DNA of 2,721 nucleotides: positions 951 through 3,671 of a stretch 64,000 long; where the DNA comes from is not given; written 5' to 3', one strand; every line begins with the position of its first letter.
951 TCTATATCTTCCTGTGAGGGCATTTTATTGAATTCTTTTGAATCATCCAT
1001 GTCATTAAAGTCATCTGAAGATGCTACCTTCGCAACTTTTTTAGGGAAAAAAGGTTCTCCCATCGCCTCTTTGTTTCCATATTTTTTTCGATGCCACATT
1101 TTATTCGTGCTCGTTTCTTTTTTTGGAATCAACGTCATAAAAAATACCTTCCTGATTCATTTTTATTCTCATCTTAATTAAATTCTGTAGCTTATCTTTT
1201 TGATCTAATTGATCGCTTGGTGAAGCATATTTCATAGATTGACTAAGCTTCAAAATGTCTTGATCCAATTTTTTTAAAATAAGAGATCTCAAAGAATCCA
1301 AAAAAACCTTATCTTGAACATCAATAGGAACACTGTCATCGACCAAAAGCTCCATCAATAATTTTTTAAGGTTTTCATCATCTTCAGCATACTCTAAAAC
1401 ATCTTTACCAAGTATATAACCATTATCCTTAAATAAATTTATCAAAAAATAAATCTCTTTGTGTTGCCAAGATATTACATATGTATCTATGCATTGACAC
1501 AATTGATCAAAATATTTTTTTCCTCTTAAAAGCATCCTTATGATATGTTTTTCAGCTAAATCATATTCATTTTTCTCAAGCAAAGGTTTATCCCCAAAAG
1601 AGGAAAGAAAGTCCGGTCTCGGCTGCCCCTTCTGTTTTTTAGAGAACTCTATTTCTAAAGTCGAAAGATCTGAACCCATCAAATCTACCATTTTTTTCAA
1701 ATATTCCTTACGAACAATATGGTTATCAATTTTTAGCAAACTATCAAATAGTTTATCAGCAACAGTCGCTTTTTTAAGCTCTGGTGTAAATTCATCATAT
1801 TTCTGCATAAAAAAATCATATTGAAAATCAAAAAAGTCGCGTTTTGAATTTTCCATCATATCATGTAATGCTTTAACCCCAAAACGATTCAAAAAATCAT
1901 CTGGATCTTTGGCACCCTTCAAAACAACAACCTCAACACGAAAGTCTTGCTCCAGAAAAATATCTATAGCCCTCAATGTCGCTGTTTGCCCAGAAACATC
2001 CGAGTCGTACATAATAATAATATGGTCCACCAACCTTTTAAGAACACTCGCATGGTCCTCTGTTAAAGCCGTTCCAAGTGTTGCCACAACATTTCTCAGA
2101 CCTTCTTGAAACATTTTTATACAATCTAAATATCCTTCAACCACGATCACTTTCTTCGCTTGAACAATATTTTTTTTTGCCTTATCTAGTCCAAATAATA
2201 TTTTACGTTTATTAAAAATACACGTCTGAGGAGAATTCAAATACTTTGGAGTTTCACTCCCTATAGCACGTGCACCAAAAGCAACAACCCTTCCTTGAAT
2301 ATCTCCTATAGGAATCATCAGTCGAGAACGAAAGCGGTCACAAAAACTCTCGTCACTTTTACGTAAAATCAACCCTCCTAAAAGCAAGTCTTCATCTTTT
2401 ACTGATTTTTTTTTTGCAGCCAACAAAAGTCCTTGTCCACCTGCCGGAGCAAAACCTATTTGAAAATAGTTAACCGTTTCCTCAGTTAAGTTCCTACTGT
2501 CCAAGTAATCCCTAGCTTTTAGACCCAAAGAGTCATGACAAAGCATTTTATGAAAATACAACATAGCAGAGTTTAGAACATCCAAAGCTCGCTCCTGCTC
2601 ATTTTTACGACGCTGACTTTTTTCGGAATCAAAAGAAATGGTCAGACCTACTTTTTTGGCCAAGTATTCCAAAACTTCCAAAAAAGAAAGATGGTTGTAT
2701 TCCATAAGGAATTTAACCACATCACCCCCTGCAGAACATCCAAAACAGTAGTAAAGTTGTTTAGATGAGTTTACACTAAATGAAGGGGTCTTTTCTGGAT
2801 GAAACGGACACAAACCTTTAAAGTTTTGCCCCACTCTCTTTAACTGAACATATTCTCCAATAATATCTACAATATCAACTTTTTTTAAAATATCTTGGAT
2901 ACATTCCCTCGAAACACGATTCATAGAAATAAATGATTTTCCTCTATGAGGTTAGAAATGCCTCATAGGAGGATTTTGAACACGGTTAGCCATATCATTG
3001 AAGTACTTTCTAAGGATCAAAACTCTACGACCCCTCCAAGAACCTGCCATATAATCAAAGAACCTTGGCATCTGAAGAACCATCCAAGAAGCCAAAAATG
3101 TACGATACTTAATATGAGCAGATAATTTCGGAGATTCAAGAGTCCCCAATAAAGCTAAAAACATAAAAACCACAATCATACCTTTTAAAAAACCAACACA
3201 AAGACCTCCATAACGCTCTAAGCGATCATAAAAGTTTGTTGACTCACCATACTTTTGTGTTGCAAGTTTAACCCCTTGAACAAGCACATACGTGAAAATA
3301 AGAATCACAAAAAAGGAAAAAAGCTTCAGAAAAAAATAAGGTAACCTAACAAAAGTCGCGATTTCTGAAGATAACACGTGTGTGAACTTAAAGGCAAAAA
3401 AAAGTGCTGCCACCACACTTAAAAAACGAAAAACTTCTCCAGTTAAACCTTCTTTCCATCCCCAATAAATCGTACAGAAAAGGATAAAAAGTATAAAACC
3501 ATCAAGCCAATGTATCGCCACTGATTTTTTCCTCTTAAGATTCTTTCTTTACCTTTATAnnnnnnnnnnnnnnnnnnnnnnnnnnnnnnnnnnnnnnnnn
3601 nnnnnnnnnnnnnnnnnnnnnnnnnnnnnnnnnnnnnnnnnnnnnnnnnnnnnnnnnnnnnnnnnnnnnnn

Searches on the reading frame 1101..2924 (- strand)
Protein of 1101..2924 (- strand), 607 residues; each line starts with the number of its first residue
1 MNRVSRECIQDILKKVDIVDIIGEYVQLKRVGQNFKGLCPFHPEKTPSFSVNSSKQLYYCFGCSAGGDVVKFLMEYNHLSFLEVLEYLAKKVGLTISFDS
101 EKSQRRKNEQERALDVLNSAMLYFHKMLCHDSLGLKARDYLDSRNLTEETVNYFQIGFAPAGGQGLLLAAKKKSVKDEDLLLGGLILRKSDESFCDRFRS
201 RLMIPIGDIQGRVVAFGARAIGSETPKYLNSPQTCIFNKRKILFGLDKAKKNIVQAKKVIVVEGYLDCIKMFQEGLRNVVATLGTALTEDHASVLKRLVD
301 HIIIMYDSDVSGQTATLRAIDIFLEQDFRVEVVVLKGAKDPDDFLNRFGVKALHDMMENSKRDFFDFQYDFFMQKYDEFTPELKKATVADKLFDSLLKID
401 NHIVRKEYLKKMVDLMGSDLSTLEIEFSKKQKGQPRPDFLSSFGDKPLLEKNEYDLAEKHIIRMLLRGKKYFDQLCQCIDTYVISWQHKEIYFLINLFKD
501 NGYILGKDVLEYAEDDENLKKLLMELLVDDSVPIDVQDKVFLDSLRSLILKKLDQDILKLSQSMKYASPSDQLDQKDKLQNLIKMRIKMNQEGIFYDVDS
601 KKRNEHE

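Call 8: search_protein_families(library=pfam, proteins=[window:1101-2924:-], max_evalue=0.001)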
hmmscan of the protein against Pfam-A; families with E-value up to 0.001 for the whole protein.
window:1101-2924:- (607 aa): 6 families
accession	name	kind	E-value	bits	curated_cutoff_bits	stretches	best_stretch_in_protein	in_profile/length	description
PF01807.25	Zn_ribbon_DnaG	-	1.4e-38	131.1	24.9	1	5-99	2-96/98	CHC2 zinc finger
PF08275.17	DNAG_N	-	2.6e-36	125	26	1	125-250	2-128/128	DNA primase catalytic core, N-terminal domain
PF13155.12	Toprim_2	-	6.1e-21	75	22.1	1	260-345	1-88/88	Toprim-like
PF13662.12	Toprim_4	-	7.9e-19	68.1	25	1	258-333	2-84/85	Toprim domain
PF01751.28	Toprim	-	5.8e-12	46.1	23.1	1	259-333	2-94/96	Toprim domain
PF13362.12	Toprim_3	-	5.1e-05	24.1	27.2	1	259-348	2-92/95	Toprim domain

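Call 41: find_related_loci(query=window:1101-2924:-, collection=genome_contigs, flank=10000)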
Query window:1101-2924:- (607 aa) in genome_contigs; peptide patterns used: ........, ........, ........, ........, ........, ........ (x = any residue, [..] = any of these).
14 stretches matched a pattern, but none encodes a relative of the query by tblastn (E <= 1e-3).

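Call 42: find_encoding_contigs(protein=window:1101-2924:-, flank=2000, max_places=3)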
Protein window:1101-2924:- (607 aa): 2 contigs read that carry it; 2 places shown.
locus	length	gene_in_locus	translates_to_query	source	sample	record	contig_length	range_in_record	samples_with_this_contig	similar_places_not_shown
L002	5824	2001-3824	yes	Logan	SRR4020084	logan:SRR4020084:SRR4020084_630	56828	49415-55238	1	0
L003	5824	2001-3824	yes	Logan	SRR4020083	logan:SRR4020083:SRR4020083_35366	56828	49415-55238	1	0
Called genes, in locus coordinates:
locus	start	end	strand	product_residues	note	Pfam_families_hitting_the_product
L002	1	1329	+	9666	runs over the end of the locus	-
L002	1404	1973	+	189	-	PF02674:Colicin_V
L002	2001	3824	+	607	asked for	PF01807:Zn_ribbon_DnaG, PF08275:DNAG_N, PF01751:Toprim, PF13155:Toprim_2, PF13662:Toprim_4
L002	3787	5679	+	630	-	PF03979:Sigma70_r1_1, PF00140:Sigma70_r1_2, PF04542:Sigma70_r2, PF04539:Sigma70_r3, PF04545:Sigma70_r4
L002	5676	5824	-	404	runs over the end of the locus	PF00483:NTP_transferase, PF24894:Hexapep_GlmU, PF25084:LbH_EIF2B (faint), PF25247:LbH_GLGC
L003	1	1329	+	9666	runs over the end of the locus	-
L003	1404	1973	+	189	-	PF02674:Colicin_V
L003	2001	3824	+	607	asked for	PF01807:Zn_ribbon_DnaG, PF08275:DNAG_N, PF01751:Toprim, PF13155:Toprim_2, PF13662:Toprim_4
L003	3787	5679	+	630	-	PF03979:Sigma70_r1_1, PF00140:Sigma70_r1_2, PF04542:Sigma70_r2, PF04539:Sigma70_r3, PF04545:Sigma70_r4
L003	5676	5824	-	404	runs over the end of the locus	PF00483:NTP_transferase, PF24894:Hexapep_GlmU, PF25084:LbH_EIF2B (faint), PF25247:LbH_GLGC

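Call 44: find_homologous_proteins(query=window:1101-2924:-, max_evalue=1e-30)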
Query window:1101-2924:- (607 aa): 7996 proteins with E <= 1e-30 among 8000 candidates; the best 120 are listed.
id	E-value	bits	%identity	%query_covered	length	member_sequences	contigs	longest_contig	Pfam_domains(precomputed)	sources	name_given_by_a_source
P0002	0.0e+0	1349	100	100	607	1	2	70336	PF08275.18,PF13155.13,PF01807.26,PF13662.13,PF01751.29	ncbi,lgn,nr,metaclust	ncbi:DNA primase [PVC group bacterium (ex Bugula neritina AB1)]|nr:DNA primase [PVC group bacterium 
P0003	6.1e-190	651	50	98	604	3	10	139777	PF08275.18,PF13155.13,PF01807.26,PF13662.13,PF10410.15,PF01751.29,PF13362.13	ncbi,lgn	-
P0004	1.1e-103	366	36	89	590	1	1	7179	PF08278.17,PF08275.18,PF13155.13,PF01807.26,PF13662.13,PF10410.15,PF01751.29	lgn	-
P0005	8.2e-103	363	42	70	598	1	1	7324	PF08275.18,PF13155.13,PF01807.26,PF13662.13,PF10410.15,PF01751.29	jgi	jgi:DNA primase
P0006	5.8e-102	360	41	71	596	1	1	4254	PF08275.18,PF13155.13,PF01807.26,PF13662.13,PF10410.15,PF01751.29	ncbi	-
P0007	6.5e-102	360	37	92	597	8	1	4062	PF08275.18,PF13155.13,PF01807.26,PF13662.13,PF10410.15,PF01751.29,PF13362.13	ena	-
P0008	6.9e-102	360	38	84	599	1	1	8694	PF08278.17,PF08275.18,PF13155.13,PF01807.26,PF13662.13,PF10410.15,PF01751.29,PF13362.13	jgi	jgi:DNA primase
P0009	1.2e-101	359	39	74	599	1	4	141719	PF08275.18,PF13155.13,PF01807.26,PF13662.13,PF10410.15,PF01751.29,PF13362.13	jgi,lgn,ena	-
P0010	1.4e-101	359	42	68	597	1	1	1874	PF08278.17,PF08275.18,PF13155.13,PF01807.26,PF13662.13,PF10410.15,PF01751.29,PF13362.13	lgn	-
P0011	1.8e-100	355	40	71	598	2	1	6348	PF08275.18,PF13155.13,PF01807.26,PF13662.13,PF01751.29,PF13362.13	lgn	-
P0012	1.0e-99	353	40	71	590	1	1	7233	PF08275.18,PF13155.13,PF01807.26,PF13662.13,PF10410.15,PF01751.29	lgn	-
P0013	3.7e-99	351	41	70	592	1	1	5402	PF08275.18,PF13155.13,PF01807.26,PF13662.13,PF10410.15,PF01751.29,PF13362.13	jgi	-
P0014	3.8e-99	351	39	77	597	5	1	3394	PF08278.17,PF08275.18,PF13155.13,PF01807.26,PF13662.13,PF10410.15,PF01751.29,PF13362.13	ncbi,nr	ncbi:MAG: DNA primase [Candidatus Latescibacteria bacterium]|nr:DNA primase [Candidatus Latescibacte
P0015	3.8e-99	351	35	94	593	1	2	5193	PF08275.18,PF13155.13,PF01807.26,PF13662.13,PF10410.15,PF01751.29,PF13362.13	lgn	-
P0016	6.2e-99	350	35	92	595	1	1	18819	PF08275.18,PF13155.13,PF01807.26,PF13662.13,PF10410.15,PF00772.27,PF01751.29,PF13362.13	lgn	-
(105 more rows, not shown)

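Call 46: find_encoding_contigs(protein=P0003, flank=10000, max_places=3)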
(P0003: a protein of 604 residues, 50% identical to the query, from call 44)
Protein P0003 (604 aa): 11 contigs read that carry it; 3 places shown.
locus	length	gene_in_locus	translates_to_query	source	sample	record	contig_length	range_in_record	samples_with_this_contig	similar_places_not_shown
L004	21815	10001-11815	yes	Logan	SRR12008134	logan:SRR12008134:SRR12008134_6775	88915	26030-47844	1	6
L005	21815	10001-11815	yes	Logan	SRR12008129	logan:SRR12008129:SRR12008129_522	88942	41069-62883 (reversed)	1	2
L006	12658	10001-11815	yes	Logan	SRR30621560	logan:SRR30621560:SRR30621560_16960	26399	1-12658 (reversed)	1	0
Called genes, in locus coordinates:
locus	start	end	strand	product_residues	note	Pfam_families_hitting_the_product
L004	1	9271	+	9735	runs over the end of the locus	-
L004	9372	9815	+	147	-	PF02674:Colicin_V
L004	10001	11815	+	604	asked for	PF01807:Zn_ribbon_DnaG, PF08275:DNAG_N, PF01751:Toprim, PF13155:Toprim_2, PF13362:Toprim_3 (faint), PF13662:Toprim_4, PF10410:DnaB_bind (weak)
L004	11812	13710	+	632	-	PF03979:Sigma70_r1_1, PF00140:Sigma70_r1_2, PF04542:Sigma70_r2, PF04539:Sigma70_r3, PF04545:Sigma70_r4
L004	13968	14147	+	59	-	PF01361:Tautomerase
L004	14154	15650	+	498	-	-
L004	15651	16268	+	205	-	PF00697:PRAI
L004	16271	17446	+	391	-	PF00291:PALP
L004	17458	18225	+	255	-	PF00290:Trp_syntA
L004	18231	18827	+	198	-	PF02545:Maf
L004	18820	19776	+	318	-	PF01207:Dus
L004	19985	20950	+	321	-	PF12895:ANAPC3 (faint), PF13525:YfiO (faint), PF00515:TPR_1 (faint), PF07719:TPR_2 (faint), PF13428:TPR_14 (faint), PF13432:TPR_16 (faint), PF13512:TPR_18 (faint), PF13174:TPR_6 (weak), +1 more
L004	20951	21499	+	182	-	PF04390:LptE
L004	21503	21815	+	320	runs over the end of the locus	PF06144:DNA_pol3_delta, PF21694:DNA_pol3_delta_C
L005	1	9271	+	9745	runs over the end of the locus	-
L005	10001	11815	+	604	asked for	PF01807:Zn_ribbon_DnaG, PF08275:DNAG_N, PF01751:Toprim, PF13155:Toprim_2, PF13362:Toprim_3 (faint), PF13662:Toprim_4, PF10410:DnaB_bind (weak)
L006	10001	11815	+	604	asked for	PF01807:Zn_ribbon_DnaG, PF08275:DNAG_N, PF01751:Toprim, PF13155:Toprim_2, PF13362:Toprim_3 (faint), PF13662:Toprim_4, PF10410:DnaB_bind (weak)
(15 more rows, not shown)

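Call 52: find_encoding_contigs(protein=P0003, flank=10000, max_places=10)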
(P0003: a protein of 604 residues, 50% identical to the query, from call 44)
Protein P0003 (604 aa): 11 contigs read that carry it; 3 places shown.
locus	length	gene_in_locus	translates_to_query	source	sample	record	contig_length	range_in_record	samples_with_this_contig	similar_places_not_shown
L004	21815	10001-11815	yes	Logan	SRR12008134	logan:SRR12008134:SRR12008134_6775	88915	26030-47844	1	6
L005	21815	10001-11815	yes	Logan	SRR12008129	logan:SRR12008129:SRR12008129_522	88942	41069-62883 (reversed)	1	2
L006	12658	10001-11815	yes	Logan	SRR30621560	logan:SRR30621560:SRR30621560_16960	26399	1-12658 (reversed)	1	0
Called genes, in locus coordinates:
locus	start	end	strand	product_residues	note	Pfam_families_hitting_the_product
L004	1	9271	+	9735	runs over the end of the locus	-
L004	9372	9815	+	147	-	PF02674:Colicin_V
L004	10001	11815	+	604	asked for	PF01807:Zn_ribbon_DnaG, PF08275:DNAG_N, PF01751:Toprim, PF13155:Toprim_2, PF13362:Toprim_3 (faint), PF13662:Toprim_4, PF10410:DnaB_bind (weak)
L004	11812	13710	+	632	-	PF03979:Sigma70_r1_1, PF00140:Sigma70_r1_2, PF04542:Sigma70_r2, PF04539:Sigma70_r3, PF04545:Sigma70_r4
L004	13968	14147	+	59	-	PF01361:Tautomerase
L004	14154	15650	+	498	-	-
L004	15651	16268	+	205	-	PF00697:PRAI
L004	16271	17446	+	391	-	PF00291:PALP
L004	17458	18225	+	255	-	PF00290:Trp_syntA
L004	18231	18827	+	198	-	PF02545:Maf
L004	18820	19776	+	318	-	PF01207:Dus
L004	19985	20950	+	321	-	PF12895:ANAPC3 (faint), PF13525:YfiO (faint), PF00515:TPR_1 (faint), PF07719:TPR_2 (faint), PF13428:TPR_14 (faint), PF13432:TPR_16 (faint), PF13512:TPR_18 (faint), PF13174:TPR_6 (weak), +1 more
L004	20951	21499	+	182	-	PF04390:LptE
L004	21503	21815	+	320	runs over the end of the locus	PF06144:DNA_pol3_delta, PF21694:DNA_pol3_delta_C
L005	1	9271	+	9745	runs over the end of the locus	-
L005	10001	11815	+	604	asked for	PF01807:Zn_ribbon_DnaG, PF08275:DNAG_N, PF01751:Toprim, PF13155:Toprim_2, PF13362:Toprim_3 (faint), PF13662:Toprim_4, PF10410:DnaB_bind (weak)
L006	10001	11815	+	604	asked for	PF01807:Zn_ribbon_DnaG, PF08275:DNAG_N, PF01751:Toprim, PF13155:Toprim_2, PF13362:Toprim_3 (faint), PF13662:Toprim_4, PF10410:DnaB_bind (weak)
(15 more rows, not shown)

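Call 56: search_protein_families(library=pfam, proteins=[L004:2-9268:+, L004:1808-3376:+], max_evalue=10)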
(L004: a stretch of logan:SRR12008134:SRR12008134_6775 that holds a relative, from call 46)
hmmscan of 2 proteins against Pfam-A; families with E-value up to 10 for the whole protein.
L004:2-9268:+ (3089 aa): 3 families
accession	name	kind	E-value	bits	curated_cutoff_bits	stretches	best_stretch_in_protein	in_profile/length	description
PF00270.35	DEAD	-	0.0011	19.1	26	1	650-683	2-31/167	DEAD/DEAH box helicase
PF01719.23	Rep_OBD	-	0.071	13.7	24.6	1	1387-1450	49-112/121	Plasmid replication protein, origin binding domain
PF06892.16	Phage_CP76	-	0.099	13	26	1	2468-2488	17-37/146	Phage regulatory protein CII (CP76)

L004:1808-3376:+ (523 aa): 1 family
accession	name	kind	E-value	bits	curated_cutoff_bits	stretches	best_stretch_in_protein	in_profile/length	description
PF00270.35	DEAD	-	6.6e-05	23.1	26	1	48-108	2-58/167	DEAD/DEAH box helicase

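Call 74: list_cluster_members(proteins=[P0003, P0001])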
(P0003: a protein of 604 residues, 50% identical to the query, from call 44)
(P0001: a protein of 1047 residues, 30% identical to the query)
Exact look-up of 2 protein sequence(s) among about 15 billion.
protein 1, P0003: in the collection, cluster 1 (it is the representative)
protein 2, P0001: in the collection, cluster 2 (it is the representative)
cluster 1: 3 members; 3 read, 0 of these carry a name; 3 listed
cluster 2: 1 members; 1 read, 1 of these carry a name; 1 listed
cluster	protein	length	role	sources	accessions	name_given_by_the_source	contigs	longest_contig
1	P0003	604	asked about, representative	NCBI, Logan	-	-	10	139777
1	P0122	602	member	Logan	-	-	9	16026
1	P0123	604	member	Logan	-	-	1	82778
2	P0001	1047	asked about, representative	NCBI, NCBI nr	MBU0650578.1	hypothetical protein KKC59_01560, partial [bacterium] | hypothetical protein [bacterium]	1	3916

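Call 78: search_protein_families(library=ncbifam, proteins=[L004:1808-5200:+], max_evalue=10)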
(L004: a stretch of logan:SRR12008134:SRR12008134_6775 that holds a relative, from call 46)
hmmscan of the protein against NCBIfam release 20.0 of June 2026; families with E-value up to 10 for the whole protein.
L004:1808-5200:+ (1131 aa): 1 family
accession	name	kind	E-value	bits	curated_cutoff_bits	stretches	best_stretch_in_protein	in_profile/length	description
NF006435.1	PRK08724.1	equivalog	0.0081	14.9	580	1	652-732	150-229/672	flagellar filament capping protein FliD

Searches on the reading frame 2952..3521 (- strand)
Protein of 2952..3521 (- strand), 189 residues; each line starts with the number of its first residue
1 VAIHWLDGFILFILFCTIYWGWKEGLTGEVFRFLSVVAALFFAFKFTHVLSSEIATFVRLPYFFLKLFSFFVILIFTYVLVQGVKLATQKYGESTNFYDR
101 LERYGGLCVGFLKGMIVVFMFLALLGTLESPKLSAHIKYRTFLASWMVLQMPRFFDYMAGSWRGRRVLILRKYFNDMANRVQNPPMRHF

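Call 8: search_protein_families(library=pfam, proteins=[window:2952-3521:-], max_evalue=0.001)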
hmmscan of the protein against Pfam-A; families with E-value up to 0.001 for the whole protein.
window:2952-3521:- (189 aa): 1 family
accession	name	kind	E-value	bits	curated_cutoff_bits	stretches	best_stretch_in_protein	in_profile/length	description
PF02674.22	Colicin_V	-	2.5e-16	60.4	29.3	1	6-137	1-130/144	Colicin V production protein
